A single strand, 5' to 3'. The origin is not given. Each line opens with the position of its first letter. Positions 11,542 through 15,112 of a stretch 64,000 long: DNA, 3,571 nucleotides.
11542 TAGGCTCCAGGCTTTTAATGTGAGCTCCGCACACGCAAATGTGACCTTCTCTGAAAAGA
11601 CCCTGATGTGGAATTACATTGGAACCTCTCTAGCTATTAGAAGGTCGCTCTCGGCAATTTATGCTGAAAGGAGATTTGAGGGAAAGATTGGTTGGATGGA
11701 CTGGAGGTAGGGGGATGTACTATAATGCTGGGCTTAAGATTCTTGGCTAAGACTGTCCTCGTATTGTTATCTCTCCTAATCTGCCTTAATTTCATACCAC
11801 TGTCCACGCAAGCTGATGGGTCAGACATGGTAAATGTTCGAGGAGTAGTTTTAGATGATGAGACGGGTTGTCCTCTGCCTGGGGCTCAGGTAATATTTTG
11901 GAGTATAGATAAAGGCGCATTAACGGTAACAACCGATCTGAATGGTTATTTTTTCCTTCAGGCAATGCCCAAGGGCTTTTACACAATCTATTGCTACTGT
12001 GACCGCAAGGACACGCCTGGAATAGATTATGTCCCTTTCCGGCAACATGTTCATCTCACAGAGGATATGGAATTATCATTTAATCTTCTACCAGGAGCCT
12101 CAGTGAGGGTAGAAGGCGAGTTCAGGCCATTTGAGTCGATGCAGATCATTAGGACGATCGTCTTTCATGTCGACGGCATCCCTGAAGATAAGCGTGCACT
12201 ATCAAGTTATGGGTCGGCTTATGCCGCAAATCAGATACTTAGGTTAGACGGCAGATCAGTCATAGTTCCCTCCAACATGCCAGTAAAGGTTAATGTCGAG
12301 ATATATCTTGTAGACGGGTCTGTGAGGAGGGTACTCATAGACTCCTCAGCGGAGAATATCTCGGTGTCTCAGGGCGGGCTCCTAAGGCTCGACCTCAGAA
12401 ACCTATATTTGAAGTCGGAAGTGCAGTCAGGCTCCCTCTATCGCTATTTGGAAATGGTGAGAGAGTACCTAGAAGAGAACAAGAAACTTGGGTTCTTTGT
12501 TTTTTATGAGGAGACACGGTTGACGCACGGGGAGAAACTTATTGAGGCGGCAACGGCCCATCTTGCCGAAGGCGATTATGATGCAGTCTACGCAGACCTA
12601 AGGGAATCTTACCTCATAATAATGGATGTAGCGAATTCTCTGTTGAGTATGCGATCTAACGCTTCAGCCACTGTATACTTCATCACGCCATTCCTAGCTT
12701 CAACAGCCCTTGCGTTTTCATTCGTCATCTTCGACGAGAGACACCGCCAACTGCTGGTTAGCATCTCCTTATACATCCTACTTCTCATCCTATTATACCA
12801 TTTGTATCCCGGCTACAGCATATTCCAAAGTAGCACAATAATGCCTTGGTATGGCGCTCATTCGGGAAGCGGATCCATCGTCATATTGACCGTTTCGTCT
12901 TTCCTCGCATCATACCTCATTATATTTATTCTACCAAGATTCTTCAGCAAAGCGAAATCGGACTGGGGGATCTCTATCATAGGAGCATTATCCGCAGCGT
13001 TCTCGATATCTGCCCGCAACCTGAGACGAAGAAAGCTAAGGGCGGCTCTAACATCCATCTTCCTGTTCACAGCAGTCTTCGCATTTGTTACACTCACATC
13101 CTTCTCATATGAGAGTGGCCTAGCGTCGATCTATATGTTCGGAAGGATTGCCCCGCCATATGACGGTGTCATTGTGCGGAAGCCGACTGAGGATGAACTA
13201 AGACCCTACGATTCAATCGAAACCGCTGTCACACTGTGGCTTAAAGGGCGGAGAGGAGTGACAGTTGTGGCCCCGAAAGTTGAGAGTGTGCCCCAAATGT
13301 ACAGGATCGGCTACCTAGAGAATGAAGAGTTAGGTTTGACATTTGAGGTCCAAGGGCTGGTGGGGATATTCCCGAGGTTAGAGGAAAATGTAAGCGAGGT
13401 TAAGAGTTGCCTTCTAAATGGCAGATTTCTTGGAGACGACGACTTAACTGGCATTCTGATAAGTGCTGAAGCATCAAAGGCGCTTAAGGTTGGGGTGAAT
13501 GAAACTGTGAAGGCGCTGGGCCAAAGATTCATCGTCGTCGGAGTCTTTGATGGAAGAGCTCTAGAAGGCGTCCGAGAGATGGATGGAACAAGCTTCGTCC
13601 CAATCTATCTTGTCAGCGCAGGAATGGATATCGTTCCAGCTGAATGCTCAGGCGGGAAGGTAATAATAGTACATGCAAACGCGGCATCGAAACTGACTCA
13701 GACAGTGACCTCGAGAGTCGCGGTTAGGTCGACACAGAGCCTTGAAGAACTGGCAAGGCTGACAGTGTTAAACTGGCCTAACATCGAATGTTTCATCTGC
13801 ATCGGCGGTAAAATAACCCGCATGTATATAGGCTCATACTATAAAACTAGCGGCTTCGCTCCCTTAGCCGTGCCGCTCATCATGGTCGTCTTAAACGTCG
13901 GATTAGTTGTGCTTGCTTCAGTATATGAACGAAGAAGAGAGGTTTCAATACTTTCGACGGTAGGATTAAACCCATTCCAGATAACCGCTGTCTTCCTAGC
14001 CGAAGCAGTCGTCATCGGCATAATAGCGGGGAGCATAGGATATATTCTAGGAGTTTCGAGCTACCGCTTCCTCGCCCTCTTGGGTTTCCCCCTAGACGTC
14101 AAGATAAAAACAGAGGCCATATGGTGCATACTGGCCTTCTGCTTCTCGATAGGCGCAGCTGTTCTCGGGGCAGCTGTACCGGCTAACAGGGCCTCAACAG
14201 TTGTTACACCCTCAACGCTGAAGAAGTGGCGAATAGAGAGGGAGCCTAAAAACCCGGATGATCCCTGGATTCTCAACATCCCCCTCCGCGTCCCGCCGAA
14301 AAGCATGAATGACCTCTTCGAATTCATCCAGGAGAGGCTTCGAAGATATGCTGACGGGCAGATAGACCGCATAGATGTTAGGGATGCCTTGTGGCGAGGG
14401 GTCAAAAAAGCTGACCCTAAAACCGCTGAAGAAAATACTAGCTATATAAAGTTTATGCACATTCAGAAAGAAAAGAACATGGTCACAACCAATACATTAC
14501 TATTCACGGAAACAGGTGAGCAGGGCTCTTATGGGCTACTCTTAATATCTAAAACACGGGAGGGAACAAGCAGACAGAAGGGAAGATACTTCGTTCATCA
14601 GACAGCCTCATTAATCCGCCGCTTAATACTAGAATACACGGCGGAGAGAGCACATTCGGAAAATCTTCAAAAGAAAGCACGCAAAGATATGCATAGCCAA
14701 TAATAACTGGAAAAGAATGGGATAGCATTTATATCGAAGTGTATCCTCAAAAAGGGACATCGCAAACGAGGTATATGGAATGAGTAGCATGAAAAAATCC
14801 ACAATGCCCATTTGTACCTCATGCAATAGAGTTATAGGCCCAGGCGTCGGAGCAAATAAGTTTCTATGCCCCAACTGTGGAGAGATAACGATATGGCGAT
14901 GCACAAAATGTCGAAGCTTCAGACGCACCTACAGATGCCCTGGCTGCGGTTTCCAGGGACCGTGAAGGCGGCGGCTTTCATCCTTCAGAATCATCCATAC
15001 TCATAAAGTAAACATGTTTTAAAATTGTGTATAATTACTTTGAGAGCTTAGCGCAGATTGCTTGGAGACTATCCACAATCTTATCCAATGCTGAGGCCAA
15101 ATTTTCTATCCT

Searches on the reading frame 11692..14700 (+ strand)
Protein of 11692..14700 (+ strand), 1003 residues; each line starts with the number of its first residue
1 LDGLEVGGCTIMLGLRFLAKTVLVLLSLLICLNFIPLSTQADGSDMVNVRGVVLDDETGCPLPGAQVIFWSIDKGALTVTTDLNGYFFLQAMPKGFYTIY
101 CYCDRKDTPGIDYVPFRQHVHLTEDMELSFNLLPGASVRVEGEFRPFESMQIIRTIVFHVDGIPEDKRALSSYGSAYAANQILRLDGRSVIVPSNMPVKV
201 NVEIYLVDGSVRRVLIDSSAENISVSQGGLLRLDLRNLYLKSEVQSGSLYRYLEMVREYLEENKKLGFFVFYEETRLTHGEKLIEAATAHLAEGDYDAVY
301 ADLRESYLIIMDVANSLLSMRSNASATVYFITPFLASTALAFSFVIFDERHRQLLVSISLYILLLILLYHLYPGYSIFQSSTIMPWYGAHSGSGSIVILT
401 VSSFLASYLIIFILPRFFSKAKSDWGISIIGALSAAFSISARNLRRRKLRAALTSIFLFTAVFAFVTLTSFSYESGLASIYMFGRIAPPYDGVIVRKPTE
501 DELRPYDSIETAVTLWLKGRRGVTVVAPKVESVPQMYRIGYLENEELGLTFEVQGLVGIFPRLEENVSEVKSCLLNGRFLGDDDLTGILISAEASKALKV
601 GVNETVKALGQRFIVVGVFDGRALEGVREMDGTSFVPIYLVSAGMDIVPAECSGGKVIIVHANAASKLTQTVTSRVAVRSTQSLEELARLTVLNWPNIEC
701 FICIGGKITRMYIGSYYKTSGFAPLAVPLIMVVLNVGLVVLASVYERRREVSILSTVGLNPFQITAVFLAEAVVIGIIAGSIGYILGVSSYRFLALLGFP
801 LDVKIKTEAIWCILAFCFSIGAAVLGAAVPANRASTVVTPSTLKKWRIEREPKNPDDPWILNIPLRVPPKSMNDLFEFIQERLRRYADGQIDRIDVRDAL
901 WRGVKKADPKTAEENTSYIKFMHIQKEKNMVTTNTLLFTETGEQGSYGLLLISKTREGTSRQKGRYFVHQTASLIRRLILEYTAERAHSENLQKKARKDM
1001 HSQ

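Call 3: search_protein_families(library=pfam, proteins=[window:11692-14700:+], max_evalue=0.01)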
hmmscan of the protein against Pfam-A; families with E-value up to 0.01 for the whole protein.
window:11692-14700:+ (1003 aa): 5 families
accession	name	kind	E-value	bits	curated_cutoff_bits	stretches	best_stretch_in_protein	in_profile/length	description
PF02687.27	FtsX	-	8.6e-13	48.8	25.5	1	729-836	8-117/120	FtsX-like permease C-terminal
PF13715.12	CarbopepD_reg_2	-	1.2e-06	28.9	32.2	1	49-100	1-49/88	CarboxypepD_reg-like domain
PF13620.12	CarboxypepD_reg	-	3.7e-06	27.6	32.3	1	49-101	2-54/82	Carboxypeptidase regulatory-like domain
PF12704.14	MacB_PCD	-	3.7e-05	24.5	27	1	461-638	11-173/207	MacB-like periplasmic core domain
PF02369.22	Big_1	-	0.0049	17.4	34.9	0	38-85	10-60/93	Bacterial Ig-like domain (group 1)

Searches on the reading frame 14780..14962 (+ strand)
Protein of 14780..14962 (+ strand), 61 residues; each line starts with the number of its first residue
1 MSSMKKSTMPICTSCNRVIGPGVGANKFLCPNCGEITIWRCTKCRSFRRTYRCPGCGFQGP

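Call 3: search_protein_families(library=pfam, proteins=[window:14780-14962:+], max_evalue=0.01)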
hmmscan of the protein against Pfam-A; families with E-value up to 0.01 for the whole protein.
window:14780-14962:+ (61 aa): 2 families
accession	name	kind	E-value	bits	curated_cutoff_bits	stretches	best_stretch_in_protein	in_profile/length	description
PF07754.17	HVO_2753_ZBP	-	1.7e-18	66.5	33.2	1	12-57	1-46/46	Small zinc finger protein HVO_2753-like, Zn-binding pocket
PF12760.12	Zn_ribbon_IS1595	-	0.0063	16.9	25.4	1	25-57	16-44/46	Transposase zinc-ribbon domain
